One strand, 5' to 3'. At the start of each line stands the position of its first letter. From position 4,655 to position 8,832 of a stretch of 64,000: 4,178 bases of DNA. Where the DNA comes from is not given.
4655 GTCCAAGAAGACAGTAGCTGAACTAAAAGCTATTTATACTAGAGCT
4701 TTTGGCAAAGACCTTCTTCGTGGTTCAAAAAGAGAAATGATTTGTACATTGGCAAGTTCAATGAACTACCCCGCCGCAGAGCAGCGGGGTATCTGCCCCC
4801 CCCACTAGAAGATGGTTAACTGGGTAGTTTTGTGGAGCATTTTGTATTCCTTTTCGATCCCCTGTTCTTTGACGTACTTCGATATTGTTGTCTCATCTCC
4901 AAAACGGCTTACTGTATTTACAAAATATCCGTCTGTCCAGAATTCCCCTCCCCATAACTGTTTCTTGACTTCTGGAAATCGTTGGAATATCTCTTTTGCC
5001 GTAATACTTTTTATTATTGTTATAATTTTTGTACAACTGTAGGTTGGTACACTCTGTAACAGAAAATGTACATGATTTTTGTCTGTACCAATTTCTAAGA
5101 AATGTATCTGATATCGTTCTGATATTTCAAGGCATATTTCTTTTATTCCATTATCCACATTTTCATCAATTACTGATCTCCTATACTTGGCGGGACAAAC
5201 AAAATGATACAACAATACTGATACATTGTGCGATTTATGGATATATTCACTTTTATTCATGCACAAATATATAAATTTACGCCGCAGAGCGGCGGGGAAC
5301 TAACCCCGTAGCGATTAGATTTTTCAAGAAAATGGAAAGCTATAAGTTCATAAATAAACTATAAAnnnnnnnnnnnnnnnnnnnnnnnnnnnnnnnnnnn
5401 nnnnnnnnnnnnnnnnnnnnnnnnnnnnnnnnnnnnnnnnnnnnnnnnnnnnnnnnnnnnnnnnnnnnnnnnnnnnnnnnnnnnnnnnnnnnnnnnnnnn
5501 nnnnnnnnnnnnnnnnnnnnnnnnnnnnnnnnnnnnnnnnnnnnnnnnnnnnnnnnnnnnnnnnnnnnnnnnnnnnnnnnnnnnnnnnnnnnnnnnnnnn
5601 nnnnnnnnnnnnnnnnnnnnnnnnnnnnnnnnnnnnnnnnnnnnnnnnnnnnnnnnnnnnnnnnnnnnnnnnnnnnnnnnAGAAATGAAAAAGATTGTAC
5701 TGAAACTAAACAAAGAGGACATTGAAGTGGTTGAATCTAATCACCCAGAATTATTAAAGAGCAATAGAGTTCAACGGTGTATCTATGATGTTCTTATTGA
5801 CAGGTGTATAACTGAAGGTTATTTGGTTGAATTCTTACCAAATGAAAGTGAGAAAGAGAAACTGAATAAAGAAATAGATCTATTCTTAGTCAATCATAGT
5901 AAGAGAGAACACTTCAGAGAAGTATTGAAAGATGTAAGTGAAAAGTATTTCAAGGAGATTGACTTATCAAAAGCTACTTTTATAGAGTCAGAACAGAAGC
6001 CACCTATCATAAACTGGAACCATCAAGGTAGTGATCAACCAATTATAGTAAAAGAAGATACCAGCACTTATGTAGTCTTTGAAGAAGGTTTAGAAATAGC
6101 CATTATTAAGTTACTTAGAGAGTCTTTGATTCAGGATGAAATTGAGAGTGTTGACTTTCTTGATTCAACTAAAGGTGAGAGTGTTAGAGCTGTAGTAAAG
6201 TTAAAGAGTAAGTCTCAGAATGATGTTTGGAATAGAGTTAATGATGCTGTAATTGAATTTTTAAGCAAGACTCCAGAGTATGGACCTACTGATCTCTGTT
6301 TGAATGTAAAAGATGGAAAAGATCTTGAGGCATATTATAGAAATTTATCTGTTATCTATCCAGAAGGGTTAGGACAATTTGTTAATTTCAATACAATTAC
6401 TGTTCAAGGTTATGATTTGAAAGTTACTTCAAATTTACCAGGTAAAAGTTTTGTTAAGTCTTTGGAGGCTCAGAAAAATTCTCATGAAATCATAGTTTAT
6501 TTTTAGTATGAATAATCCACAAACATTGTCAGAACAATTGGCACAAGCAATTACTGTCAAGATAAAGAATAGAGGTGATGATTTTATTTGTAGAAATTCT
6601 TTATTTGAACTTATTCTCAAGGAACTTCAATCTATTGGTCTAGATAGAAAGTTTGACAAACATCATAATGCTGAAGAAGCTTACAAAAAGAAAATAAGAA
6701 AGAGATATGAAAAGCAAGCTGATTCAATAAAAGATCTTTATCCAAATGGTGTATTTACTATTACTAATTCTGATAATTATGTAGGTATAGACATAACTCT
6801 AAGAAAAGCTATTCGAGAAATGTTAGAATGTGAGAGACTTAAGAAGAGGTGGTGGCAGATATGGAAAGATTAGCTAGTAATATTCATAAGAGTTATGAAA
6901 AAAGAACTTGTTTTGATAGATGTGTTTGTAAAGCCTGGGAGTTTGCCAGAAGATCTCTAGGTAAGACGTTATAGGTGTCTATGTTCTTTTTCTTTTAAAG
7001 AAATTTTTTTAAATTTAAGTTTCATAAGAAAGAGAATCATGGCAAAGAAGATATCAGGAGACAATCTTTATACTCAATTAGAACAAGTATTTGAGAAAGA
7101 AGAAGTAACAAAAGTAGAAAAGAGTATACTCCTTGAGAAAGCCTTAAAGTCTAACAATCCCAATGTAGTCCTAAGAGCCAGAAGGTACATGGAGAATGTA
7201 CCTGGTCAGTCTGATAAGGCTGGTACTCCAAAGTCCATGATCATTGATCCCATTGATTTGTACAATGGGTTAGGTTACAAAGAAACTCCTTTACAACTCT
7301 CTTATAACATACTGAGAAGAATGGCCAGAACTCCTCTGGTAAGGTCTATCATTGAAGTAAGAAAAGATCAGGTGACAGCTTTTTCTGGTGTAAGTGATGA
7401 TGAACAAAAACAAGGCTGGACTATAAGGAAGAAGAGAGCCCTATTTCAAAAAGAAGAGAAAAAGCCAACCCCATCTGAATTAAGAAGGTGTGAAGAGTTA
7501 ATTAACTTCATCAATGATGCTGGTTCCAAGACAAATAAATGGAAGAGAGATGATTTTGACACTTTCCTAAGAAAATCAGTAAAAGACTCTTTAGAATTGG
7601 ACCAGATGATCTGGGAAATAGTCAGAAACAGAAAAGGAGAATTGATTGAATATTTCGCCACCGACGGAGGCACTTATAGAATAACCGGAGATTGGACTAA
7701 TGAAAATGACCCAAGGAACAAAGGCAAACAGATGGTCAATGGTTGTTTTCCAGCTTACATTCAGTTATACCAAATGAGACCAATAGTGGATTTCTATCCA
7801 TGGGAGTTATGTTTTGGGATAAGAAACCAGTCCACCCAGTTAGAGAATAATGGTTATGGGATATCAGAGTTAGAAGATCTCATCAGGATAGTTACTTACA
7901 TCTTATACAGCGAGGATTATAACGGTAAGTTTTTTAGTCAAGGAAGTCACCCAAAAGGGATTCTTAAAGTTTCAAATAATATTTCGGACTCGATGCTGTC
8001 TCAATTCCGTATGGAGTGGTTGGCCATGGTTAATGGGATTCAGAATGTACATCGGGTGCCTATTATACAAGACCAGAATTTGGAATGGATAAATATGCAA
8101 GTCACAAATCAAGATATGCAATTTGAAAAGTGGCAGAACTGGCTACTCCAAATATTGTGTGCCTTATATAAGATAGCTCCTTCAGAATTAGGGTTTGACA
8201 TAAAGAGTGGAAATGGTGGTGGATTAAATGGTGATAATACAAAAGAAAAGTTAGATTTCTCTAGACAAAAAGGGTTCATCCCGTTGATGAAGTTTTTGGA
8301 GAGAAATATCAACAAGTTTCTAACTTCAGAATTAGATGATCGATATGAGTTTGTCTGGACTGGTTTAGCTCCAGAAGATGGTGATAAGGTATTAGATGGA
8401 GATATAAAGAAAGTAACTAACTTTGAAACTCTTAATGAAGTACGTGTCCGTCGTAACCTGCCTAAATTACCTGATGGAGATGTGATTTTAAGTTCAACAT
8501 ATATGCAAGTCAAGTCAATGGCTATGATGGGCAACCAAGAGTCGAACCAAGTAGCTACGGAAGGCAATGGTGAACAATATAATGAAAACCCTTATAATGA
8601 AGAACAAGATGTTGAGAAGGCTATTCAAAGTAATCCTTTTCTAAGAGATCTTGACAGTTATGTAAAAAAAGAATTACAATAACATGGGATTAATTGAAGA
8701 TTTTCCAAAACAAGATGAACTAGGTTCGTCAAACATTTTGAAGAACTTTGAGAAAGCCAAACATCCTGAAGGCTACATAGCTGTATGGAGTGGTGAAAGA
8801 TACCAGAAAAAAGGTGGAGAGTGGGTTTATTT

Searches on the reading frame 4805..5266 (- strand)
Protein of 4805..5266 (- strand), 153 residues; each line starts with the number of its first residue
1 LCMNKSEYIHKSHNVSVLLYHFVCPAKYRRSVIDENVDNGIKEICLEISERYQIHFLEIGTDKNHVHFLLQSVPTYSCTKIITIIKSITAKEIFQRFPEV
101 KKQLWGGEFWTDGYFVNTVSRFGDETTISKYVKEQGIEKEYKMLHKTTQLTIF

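Call 66: search_protein_families(library=pfam, proteins=[window:4805-5266:-], max_evalue=0.001)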
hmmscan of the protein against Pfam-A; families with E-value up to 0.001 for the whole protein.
window:4805-5266:- (153 aa): 1 family
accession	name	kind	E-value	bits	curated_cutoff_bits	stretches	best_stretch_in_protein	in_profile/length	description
PF01797.21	Y1_Tnp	-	5.3e-36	123.8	23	1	15-135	2-121/121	Transposase IS200 like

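Call 80: find_related_loci(query=window:4805-5266:-, collection=genome_contigs, flank=3000)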
Query window:4805-5266:- (153 aa) in genome_contigs; peptide patterns used: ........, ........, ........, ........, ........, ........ (x = any residue, [..] = any of these).
600 stretches matched a pattern (row limit reached: there are more); 517 encode a relative of the query (tblastn E <= 1e-3); the best 80 are kept; 80 distinct loci.
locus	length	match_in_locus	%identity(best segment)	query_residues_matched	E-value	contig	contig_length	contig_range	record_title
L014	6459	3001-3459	78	1-153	7e-84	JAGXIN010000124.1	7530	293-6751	MAG: Flavobacteriia bacterium isolate LH_M87 k141_682543, whole genome shotgun sequence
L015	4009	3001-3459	75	1-153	3e-81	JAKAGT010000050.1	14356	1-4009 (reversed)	MAG: Bacteroidetes bacterium isolate WY2.bin60 NODE_6236_length_14356_cov_6.537142, whole genome shotgun sequence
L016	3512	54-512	75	1-153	3e-81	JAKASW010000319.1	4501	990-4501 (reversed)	MAG: Bacteroidetes bacterium isolate YP1.bin85 NODE_15949_length_4501_cov_1.483996, whole genome shotgun sequence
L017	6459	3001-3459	75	1-153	5e-81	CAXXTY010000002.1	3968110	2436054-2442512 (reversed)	MAG: uncultured Draconibacterium sp. isolate 3c847d08-3f02-4ba9-864e-608bed6ae1c3 genome assembly, contig: contig_2, who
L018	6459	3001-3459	75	1-153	5e-81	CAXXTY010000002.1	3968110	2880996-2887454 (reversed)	MAG: uncultured Draconibacterium sp. isolate 3c847d08-3f02-4ba9-864e-608bed6ae1c3 genome assembly, contig: contig_2, who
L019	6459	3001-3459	75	1-153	5e-81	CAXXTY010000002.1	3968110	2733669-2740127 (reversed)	MAG: uncultured Draconibacterium sp. isolate 3c847d08-3f02-4ba9-864e-608bed6ae1c3 genome assembly, contig: contig_2, who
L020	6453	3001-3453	75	3-153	8e-80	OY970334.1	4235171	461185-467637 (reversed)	MAG: uncultured Bacteroidetes bacterium isolate MFD05512.bin.c.1 genome assembly, chromosome: 1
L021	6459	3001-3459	75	1-153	5e-80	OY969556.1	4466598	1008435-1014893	MAG: uncultured Bacteroidetes bacterium isolate MFD09286.bin.c.1 genome assembly, chromosome: 1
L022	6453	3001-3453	75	3-153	8e-80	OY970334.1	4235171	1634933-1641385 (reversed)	MAG: uncultured Bacteroidetes bacterium isolate MFD05512.bin.c.1 genome assembly, chromosome: 1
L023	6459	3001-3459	75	1-153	5e-80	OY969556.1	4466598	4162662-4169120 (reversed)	MAG: uncultured Bacteroidetes bacterium isolate MFD09286.bin.c.1 genome assembly, chromosome: 1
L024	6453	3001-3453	75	3-153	8e-80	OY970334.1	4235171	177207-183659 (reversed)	MAG: uncultured Bacteroidetes bacterium isolate MFD05512.bin.c.1 genome assembly, chromosome: 1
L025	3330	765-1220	75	2-153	6e-80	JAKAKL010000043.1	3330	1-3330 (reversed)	MAG: Bacteroidetes bacterium isolate WY4.bin70 NODE_40076_length_3330_cov_1.697783, whole genome shotgun sequence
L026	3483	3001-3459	75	1-153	3e-79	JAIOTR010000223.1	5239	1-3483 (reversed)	MAG: Bacteroidales bacterium isolate SMBSF75 bin_88_k127_512438, whole genome shotgun sequence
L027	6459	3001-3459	75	1-153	1e-78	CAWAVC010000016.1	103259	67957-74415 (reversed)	MAG: uncultured Bacteroidales bacterium isolate MFD01188.bin.2.56 genome assembly, contig: contig_35810, whole genome sh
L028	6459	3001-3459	75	1-153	1e-78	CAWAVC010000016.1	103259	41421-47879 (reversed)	MAG: uncultured Bacteroidales bacterium isolate MFD01188.bin.2.56 genome assembly, contig: contig_35810, whole genome sh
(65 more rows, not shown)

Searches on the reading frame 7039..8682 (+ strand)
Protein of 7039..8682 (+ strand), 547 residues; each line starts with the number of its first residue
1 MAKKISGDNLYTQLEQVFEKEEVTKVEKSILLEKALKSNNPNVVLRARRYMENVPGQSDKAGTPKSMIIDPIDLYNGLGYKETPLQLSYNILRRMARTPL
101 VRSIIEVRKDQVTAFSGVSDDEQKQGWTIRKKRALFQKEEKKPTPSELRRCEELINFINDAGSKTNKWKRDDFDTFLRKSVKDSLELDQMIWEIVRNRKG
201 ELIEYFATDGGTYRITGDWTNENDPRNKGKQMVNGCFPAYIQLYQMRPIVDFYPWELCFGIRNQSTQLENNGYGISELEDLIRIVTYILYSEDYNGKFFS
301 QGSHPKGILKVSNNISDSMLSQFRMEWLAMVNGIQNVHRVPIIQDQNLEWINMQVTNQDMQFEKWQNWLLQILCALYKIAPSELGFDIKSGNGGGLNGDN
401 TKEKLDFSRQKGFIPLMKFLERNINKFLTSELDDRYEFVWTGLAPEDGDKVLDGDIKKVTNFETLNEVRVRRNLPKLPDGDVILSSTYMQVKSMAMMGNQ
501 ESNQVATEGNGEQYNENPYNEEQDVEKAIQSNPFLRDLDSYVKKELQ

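Call 56: search_protein_families(library=phrogs, proteins=[window:7039-8682:+], max_evalue=0.0001)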
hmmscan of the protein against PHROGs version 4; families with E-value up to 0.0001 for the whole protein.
window:7039-8682:+ (547 aa): 6 families
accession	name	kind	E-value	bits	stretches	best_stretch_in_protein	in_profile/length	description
phrog_12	-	head and packaging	5.9e-45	155.4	1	46-523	42-464/646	portal protein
phrog_11117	-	head and packaging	1.3e-38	134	1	311-506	3-204/264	portal protein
phrog_2662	-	head and packaging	6.7e-31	108.6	1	93-511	62-445/717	portal protein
phrog_15361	-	head and packaging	5.3e-30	105.6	1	89-343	83-326/328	portal protein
phrog_5929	-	head and packaging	3.4e-14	53.7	1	292-511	5-221/228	portal protein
phrog_37955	-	head and packaging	1.5e-09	37.6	1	261-486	259-489/945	portal protein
